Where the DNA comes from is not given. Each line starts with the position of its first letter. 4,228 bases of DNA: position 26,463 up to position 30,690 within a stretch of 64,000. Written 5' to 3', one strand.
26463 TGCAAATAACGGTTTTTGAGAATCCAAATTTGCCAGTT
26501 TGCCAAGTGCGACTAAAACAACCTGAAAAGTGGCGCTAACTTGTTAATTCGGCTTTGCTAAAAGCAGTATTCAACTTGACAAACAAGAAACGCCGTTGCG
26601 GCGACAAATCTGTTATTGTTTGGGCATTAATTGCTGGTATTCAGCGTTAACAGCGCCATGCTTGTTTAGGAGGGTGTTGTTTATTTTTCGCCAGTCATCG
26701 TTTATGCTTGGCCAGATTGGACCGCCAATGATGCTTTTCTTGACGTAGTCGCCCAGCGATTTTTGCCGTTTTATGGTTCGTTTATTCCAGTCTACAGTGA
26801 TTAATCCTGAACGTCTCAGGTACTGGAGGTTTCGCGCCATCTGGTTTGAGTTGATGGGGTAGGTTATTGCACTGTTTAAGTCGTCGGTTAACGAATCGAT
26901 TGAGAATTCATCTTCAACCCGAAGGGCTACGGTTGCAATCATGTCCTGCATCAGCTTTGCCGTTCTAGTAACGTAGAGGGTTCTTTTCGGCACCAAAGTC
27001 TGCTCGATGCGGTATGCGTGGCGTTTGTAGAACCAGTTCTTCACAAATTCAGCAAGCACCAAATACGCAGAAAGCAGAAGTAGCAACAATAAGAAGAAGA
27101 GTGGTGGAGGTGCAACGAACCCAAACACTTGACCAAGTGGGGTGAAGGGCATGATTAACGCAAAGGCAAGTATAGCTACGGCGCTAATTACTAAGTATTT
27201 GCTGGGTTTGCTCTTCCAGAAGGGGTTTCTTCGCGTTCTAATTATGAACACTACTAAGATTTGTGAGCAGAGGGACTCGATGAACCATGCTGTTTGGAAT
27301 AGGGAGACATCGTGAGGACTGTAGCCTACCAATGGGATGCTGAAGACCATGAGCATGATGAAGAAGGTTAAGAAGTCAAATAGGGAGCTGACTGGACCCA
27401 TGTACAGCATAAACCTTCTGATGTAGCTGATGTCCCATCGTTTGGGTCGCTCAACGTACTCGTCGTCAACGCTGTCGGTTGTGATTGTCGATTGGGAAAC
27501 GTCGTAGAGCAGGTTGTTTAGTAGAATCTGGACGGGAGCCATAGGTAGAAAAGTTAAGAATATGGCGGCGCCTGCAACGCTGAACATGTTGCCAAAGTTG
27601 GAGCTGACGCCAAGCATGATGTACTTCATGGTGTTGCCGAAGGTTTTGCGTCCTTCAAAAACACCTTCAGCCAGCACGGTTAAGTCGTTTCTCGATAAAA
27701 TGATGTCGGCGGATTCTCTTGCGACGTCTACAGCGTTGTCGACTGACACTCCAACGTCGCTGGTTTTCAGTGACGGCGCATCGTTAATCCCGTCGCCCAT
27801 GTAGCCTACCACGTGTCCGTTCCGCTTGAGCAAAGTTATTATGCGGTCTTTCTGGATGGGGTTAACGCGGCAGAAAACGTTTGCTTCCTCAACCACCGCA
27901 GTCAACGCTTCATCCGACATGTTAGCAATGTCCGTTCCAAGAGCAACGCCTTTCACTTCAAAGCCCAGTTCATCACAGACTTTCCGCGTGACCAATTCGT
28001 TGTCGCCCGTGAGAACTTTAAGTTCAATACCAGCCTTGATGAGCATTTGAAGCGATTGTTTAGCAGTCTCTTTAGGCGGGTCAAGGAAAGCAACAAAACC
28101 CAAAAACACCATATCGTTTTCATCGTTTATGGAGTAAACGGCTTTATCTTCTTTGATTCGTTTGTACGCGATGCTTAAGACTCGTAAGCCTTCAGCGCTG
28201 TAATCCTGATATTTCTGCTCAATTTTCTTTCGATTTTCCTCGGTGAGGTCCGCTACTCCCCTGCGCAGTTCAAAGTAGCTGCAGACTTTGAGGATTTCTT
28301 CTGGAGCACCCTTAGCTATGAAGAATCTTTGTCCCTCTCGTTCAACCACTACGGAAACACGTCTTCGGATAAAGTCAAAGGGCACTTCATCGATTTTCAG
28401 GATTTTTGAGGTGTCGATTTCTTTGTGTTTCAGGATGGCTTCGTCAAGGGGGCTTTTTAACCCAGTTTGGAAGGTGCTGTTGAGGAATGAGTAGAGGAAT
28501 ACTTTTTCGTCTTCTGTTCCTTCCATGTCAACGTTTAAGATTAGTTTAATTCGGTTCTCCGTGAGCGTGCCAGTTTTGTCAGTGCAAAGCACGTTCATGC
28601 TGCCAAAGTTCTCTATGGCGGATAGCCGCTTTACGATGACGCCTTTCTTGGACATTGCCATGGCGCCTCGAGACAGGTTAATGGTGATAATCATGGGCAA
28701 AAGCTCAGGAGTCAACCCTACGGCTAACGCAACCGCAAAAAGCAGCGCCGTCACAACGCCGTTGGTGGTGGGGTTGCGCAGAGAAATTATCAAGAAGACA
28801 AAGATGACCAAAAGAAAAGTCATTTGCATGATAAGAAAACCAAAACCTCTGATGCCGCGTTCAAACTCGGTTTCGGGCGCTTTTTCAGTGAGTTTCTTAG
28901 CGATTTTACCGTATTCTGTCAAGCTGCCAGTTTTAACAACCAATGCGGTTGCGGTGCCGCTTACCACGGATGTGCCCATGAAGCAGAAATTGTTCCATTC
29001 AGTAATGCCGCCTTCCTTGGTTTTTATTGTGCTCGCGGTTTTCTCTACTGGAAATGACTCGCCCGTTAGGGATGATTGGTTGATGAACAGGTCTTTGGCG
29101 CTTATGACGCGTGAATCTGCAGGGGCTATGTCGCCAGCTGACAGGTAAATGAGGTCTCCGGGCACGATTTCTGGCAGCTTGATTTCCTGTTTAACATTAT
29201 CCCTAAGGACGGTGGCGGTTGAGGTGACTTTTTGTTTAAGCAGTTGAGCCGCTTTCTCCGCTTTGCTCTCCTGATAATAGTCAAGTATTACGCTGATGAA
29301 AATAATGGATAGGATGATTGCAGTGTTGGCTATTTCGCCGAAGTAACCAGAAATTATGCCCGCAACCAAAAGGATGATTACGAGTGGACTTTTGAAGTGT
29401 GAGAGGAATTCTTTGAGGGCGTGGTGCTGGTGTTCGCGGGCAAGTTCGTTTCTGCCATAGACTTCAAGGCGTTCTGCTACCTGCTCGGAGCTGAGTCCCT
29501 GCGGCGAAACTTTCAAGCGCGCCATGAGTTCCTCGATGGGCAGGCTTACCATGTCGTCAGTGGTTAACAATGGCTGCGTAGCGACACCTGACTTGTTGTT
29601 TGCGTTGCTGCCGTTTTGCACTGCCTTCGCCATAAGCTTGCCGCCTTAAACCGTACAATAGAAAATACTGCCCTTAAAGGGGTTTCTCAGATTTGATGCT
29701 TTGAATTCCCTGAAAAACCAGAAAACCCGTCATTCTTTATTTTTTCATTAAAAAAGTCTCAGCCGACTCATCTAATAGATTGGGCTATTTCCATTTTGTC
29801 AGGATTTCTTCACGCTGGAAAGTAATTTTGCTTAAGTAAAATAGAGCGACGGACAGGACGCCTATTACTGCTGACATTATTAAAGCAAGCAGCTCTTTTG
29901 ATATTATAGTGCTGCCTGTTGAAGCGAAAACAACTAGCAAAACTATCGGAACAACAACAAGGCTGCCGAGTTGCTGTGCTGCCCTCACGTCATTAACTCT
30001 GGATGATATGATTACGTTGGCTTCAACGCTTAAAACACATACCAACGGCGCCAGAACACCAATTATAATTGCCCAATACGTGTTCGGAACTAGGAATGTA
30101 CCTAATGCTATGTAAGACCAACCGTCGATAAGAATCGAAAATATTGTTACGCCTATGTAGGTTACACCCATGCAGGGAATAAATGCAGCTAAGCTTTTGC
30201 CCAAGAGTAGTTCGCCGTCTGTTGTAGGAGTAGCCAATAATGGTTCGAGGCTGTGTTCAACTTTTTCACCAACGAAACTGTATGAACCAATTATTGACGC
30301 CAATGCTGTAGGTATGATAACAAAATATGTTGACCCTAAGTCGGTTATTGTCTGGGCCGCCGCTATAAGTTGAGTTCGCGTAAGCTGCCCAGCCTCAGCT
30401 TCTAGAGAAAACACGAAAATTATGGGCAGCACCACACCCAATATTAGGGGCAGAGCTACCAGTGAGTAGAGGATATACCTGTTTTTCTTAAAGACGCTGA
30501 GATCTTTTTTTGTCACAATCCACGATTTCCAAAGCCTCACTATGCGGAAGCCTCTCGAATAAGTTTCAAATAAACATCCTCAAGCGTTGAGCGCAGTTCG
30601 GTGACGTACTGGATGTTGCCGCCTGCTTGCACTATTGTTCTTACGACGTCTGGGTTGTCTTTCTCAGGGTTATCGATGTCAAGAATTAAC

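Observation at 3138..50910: Dispersed non-coding ORB-like repeat family (6 copies) at accessory-block boundaries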

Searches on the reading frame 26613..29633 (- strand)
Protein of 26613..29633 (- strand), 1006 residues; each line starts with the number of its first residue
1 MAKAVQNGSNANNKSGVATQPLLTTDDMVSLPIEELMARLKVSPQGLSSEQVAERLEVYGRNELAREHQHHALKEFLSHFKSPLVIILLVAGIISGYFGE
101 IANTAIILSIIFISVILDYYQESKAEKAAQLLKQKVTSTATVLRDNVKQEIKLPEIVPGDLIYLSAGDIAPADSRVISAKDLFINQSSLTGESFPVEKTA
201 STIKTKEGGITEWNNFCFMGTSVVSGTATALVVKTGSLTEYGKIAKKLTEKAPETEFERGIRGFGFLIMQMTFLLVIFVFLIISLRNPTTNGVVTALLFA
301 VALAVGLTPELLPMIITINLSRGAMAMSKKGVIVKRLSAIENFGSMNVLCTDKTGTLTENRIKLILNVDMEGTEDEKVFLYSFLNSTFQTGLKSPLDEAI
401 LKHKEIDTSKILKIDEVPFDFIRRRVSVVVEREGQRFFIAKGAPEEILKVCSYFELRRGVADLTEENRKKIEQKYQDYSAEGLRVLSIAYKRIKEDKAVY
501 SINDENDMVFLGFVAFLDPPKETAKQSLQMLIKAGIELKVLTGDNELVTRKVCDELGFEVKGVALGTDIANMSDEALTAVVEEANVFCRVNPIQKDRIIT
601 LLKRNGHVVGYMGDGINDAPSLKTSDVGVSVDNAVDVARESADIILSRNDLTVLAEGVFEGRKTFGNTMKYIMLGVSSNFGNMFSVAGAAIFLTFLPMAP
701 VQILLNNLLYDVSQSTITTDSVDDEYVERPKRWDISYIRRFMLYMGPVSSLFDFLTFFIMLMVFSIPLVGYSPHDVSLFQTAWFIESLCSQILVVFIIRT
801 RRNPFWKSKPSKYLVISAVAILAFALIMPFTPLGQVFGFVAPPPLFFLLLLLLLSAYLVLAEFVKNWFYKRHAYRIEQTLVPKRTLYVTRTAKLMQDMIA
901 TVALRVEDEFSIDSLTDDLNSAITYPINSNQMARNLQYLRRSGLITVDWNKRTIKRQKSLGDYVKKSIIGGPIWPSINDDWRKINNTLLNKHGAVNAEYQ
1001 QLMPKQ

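Call 59: search_protein_families(library=pfam, proteins=[window:26613-29633:-], max_evalue=0.00001)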
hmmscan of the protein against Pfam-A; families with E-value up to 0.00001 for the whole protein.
window:26613-29633:- (1006 aa): 5 families
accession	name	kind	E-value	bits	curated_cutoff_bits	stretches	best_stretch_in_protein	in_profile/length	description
PF00122.25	E1-E2_ATPase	-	1.2e-40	139.4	28.1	1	137-330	4-181/181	E1-E2 ATPase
PF00689.26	Cation_ATPase_C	-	5.3e-25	88.6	27.3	1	695-866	1-174/175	Cation transporting ATPase, C-terminus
PF00690.31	Cation_ATPase_N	-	3.3e-20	71.9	20.4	1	31-95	4-69/69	Cation transporter/ATPase, N-terminus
PF00702.32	Hydrolase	-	1e-10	42.8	26.4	1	348-624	3-189/191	haloacid dehalogenase-like hydrolase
PF13246.12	Cation_ATPase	-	1.4e-06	28.6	21.7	1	410-453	45-90/91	Cation transport ATPase (P-type)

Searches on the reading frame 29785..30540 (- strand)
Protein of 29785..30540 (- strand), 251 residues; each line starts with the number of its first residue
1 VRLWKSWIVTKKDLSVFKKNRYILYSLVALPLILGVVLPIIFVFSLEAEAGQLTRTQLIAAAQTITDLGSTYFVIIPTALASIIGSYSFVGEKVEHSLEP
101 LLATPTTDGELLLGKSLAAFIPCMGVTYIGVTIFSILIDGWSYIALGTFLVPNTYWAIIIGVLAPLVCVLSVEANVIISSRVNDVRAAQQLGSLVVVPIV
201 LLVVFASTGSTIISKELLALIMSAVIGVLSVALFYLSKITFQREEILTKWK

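Call 59: search_protein_families(library=pfam, proteins=[window:29785-30540:-], max_evalue=0.00001)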
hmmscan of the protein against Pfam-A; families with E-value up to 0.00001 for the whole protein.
window:29785-30540:- (251 aa): 2 families
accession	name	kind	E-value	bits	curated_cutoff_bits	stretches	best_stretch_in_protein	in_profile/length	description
PF12679.13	ABC2_membrane_2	-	1.3e-07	31.6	27.2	1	7-196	1-193/283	ABC-2 family transporter protein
PF12730.13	ABC2_membrane_4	-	8.4e-06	26.3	27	1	20-172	12-161/179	ABC-2 family transporter protein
